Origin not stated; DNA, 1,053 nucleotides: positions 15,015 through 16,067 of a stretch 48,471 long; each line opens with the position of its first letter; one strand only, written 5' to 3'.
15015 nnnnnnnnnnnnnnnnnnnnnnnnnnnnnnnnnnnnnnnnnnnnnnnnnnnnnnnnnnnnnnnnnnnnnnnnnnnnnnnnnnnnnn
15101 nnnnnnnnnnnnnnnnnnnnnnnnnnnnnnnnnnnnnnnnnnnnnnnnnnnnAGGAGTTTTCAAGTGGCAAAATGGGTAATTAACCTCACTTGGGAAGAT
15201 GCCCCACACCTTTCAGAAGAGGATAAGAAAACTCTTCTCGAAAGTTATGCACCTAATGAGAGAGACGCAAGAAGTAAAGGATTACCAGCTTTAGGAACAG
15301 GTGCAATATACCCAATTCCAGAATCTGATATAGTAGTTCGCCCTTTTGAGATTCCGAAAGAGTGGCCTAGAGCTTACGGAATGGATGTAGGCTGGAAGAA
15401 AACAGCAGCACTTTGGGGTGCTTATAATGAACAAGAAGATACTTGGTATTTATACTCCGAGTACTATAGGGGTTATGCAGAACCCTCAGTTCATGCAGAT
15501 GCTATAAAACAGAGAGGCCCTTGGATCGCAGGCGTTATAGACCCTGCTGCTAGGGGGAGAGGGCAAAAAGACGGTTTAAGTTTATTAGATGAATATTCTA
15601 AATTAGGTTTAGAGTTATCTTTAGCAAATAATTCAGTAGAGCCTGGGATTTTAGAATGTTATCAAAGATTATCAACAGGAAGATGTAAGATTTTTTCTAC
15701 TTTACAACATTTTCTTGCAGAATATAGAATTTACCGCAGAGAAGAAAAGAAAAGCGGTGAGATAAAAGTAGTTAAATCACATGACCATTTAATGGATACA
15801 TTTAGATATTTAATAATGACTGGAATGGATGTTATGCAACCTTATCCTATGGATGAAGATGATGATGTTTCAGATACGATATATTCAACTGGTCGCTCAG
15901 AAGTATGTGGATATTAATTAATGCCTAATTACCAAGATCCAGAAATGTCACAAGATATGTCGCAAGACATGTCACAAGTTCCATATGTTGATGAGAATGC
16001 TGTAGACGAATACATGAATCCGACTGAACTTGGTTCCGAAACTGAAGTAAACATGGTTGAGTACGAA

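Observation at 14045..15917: Large terminase also split, at the ATPase/nuclease boundary, by a 121-aa ORF of unknown function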

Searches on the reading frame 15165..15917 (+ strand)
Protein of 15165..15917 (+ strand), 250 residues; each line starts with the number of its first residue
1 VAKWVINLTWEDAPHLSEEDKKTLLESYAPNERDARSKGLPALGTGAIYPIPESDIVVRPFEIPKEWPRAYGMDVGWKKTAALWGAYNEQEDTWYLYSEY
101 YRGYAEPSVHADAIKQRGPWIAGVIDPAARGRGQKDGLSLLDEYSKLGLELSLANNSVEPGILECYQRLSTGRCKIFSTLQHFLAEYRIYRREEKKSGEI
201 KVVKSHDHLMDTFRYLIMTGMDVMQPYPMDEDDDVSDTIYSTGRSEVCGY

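Call 3: search_protein_families(library=pfam, proteins=[window:15165-15917:+], max_evalue=0.1)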
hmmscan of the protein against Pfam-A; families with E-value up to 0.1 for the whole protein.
window:15165-15917:+ (250 aa): 2 families
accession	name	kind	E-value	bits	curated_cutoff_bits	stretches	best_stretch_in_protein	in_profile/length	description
PF03237.21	Terminase_6N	-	8.2e-05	22.8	22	1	5-53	164-212/215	Terminase large subunit, T4likevirus-type, N-terminal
PF17289.8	Terminase_6C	-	9.6e-05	22.8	22.6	1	73-218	3-153/155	Terminase RNaseH-like domain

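Call 4: search_protein_families(library=phrogs, proteins=[window:15165-15917:+], max_evalue=0.1)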
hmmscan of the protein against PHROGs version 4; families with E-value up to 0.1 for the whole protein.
window:15165-15917:+ (250 aa): 5 families
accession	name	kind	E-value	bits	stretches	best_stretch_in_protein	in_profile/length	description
phrog_5653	-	head and packaging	4.3e-26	92.9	1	44-220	6-180/199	terminase large subunit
phrog_2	-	head and packaging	1.3e-16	61.5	1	5-224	424-596/807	terminase large subunit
phrog_30463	-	unknown function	9.4e-09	36.8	1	155-218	12-71/101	-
phrog_10250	-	head and packaging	8.4e-08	33.2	1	26-222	3-217/228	terminase large subunit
phrog_6672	-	head and packaging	0.00085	19.9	1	154-221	64-130/145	terminase large subunit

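Call 31: search_protein_representatives(protein=window:15165-15914:+)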
Query: 250 residues. Proteins with E-value up to 0.001 (for the whole library): 2877; up to 1e-10: 1369; up to 1e-30: 424. The best 150 are listed.
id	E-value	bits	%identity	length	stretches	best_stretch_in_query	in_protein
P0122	6.6e-81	288.1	58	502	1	5-224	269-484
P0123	7.2e-81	288.0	56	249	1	1-226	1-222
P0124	5.1e-80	285.2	55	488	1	2-250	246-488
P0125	6.3e-75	268.5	59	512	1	1-213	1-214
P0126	9.4e-75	267.9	53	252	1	2-250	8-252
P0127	3.6e-73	262.8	56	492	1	3-236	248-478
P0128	4.7e-73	262.4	56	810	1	3-217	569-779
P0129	1.5e-71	257.5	52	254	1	2-228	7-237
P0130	2.3e-70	253.6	55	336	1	3-199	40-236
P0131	3.0e-70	253.2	56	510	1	5-222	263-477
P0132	3.1e-70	253.1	57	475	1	5-220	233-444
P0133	1.3e-69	251.1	52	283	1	6-233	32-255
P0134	2.1e-69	250.5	51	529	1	3-250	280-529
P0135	2.5e-69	250.2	50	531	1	7-232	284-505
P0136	2.7e-69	250.0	52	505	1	3-250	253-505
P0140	6.6e-67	242.2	53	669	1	3-223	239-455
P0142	4.9e-66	239.4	54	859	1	3-229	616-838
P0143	5.0e-66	239.4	52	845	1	2-233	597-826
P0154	8.9e-64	232.0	55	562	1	1-214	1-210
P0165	3.5e-62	226.8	48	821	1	3-250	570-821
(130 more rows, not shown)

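Call 80: search_dna_similar(query=window:15165-15914:+, collection=phages, mode=protein, max_rows=60)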
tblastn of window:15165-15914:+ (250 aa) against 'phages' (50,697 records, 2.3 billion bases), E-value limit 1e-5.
Records with a match: 443; places in all: 445; records where one place covers at least 80% of the query: 432.
Best place of each record, by identity: <60% 443.
By first word of the organism name: Pseudomonas 110; Escherichia 101; Salmonella 98; Vibrio 18; Caudoviricetes 11; Aeromonas 11; Proteus 10; Enterobacteria 10; Microbacterium 10; Cronobacter 6; and 27 more.
By host as written in the record: Escherichia coli 62; Pseudomonas aeruginosa 39; - 37; Salmonella enterica subsp. enterica serovar Typhimurium 21; Salmonella sp. 17; Pseudomonas aeruginosa PAO1 16; Salmonella enterica 11; Aeromonas hydrophila 9; and 137 more.
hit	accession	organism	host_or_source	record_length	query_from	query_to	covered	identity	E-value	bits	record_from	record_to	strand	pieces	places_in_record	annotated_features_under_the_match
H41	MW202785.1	Caudoviricetes sp.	Manatee Spring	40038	1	250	100%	52.4%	3e-82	273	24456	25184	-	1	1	large terminase protein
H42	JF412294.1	EBPR podovirus 1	-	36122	2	234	93%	54.1%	1e-81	271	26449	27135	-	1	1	gp39: TerL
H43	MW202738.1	Caudoviricetes sp.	Manatee Spring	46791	3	228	90%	50.4%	1e-71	243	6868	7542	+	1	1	large terminase protein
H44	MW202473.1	Caudoviricetes sp.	Manatee Spring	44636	3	228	90%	50.0%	5e-66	227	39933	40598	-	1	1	large terminase protein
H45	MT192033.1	Chlorobiaceae phage CV-1-33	Chlorobiaceae bacterium strain GSB-B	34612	5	223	88%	51.6%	1e-71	243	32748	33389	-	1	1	hypothetical protein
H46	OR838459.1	Stenotrophomonas phage StenR_269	Stenotrophomonas rhizophila CEMTC 4565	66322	2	219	87%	48.2%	3e-62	216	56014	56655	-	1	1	terminase large subunit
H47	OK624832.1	Xanthomonas phage DES1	Xanthomonas sp.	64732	3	216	86%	47.2%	8e-61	212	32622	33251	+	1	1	large terminase protein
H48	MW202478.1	Caudoviricetes sp.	Manatee Spring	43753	3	210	83%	48.1%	4e-58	204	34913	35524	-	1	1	large terminase protein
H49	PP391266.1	Escherichia phage PJNS034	Escherichia coli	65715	7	219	85%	44.1%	9e-47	171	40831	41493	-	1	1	terminase large subunit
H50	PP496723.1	Pantoea bacteriophage TacPo2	Pantoea agglomerans TAC4.III.94.1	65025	7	219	85%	43.6%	1e-46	171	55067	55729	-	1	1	hypothetical protein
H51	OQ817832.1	Achromobacter phage CF418P1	Achromobacter sp.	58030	5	219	86%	40.6%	1e-39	151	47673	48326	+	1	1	terminase large subunit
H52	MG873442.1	Salmonella phage SE131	Salmonella enterica subsp. enterica ...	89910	7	215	84%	41.0%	1e-43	162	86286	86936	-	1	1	terminase large subunit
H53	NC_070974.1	Salmonella phage SE131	Salmonella enterica subsp. enterica ...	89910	7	215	84%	41.0%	1e-43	162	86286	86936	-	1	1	terminase large subunit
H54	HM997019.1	Salmonella phage 7-11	Salmonella enterica subsp. enterica ...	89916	7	215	84%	41.0%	1e-43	162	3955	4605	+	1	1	terminase large subunit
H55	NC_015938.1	Salmonella phage 7-11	Salmonella enterica subsp. enterica ...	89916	7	215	84%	41.0%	1e-43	162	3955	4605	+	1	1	terminase large subunit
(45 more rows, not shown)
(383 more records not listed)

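Call 82: get_annotated_region(hit=H41, flank=2500)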
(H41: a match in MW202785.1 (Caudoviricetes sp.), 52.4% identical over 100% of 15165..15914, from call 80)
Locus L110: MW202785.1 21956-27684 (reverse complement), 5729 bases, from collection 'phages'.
description: Podoviridae sp. isolate ct2G2228, complete genome.
organism: Caudoviricetes sp. (NCBI taxid 2832643)
taxonomy: Viruses; Duplodnaviria; Heunggongvirae; Uroviricota; Caudoviricetes
host: -; source: Manatee Spring; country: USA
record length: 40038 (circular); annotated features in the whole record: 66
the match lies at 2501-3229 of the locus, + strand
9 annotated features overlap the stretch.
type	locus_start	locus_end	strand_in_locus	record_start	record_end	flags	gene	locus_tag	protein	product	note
CDS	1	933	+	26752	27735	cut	-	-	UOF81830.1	hypothetical protein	-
CDS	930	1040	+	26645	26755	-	-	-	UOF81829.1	hypothetical protein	-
CDS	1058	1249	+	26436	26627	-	-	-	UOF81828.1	hypothetical protein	-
CDS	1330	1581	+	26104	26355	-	-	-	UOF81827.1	hypothetical protein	-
CDS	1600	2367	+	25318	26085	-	-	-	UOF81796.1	large terminase protein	-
CDS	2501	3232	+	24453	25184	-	-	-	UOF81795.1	large terminase protein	-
CDS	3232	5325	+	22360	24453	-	-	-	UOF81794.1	head to tail connecting protein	-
CDS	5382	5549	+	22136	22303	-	-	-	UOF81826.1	hypothetical protein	-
CDS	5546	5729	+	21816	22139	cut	-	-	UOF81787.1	co-chaperonin groeS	-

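Call 83: search_protein_families(library=pfam, proteins=[P0128, P0142, P0143, P0165, P0125, P0154, P0140], max_evalue=0.001)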
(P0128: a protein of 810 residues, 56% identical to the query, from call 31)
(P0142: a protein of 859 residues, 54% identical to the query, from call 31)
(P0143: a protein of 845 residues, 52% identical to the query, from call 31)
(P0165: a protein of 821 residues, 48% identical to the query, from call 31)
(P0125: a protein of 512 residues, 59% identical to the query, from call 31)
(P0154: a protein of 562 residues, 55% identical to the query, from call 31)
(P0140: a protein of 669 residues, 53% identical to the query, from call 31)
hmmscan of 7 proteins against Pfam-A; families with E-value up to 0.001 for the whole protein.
P0128 (810 aa): 2 families
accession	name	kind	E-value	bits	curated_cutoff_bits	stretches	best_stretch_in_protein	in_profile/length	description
PF03237.21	Terminase_6N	-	9.1e-18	65.1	22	1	397-619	9-212/215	Terminase large subunit, T4likevirus-type, N-terminal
PF17289.8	Terminase_6C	-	1.7e-07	31.8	22.6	1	646-777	13-150/155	Terminase RNaseH-like domain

P0142 (859 aa): 2 families
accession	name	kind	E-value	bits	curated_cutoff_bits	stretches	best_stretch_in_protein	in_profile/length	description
PF03237.21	Terminase_6N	-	8.7e-14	52.1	22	1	381-668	9-214/215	Terminase large subunit, T4likevirus-type, N-terminal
PF17289.8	Terminase_6C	-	2e-07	31.6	22.6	1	685-827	2-153/155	Terminase RNaseH-like domain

P0143 (845 aa): 4 families
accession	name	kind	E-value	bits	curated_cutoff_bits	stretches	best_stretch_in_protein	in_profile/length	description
PF03237.21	Terminase_6N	-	2.5e-14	53.9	22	1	413-648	6-212/215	Terminase large subunit, T4likevirus-type, N-terminal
PF17289.8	Terminase_6C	-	4.6e-11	43.4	22.6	1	668-810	3-152/155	Terminase RNaseH-like domain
PF14890.11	Intein_splicing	-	1.4e-05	25.3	35.8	1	82-399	3-142/155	Intein splicing domain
PF01079.26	Hint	-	0.00056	20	29.7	0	77-165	17-109/213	Hint module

P0165 (821 aa): 4 families
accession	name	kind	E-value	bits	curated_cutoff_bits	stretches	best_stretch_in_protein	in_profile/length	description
PF03237.21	Terminase_6N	-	1.2e-14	54.9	22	1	398-582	11-174/215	Terminase large subunit, T4likevirus-type, N-terminal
PF17289.8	Terminase_6C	-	7.8e-12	45.9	22.6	1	647-785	11-153/155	Terminase RNaseH-like domain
PF14528.11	LAGLIDADG_3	-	2e-09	38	22.5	1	278-328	2-55/82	LAGLIDADG-like domain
PF05204.19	Hom_end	-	4.8e-05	23.9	21.1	0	281-328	16-65/110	Homing endonuclease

P0125 (512 aa): 2 families
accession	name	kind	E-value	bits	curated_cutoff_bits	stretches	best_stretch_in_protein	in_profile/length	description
PF14890.11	Intein_splicing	-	1.4e-09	38.3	35.8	1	229-481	12-155/155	Intein splicing domain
PF17289.8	Terminase_6C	-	0.00064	20.2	22.6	0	80-212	13-146/155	Terminase RNaseH-like domain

P0154 (562 aa): 2 families
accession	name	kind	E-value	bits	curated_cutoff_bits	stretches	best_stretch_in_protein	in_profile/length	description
PF14890.11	Intein_splicing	-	2.8e-07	30.9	35.8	1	251-527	45-155/155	Intein splicing domain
PF03237.21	Terminase_6N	-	0.00021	21.5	22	1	8-51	167-210/215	Terminase large subunit, T4likevirus-type, N-terminal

P0140 (669 aa): 2 families
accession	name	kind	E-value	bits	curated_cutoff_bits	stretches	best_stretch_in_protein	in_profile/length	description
PF03237.21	Terminase_6N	-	2e-13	50.9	22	1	60-289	2-212/215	Terminase large subunit, T4likevirus-type, N-terminal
PF17289.8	Terminase_6C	-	3.2e-11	43.9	22.6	1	317-449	14-152/155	Terminase RNaseH-like domain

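Call 87: search_protein_families(library=ncbifam, proteins=[window:15165-15914:+], max_evalue=0.1)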
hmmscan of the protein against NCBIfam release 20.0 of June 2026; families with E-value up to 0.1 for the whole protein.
window:15165-15914:+ (250 aa): 1 family
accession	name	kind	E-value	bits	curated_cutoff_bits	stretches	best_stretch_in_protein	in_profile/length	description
TIGR01547.1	phage_term_2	equivalog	0.011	15.2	105.05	1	6-218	165-390/396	PBSX family phage terminase large subunit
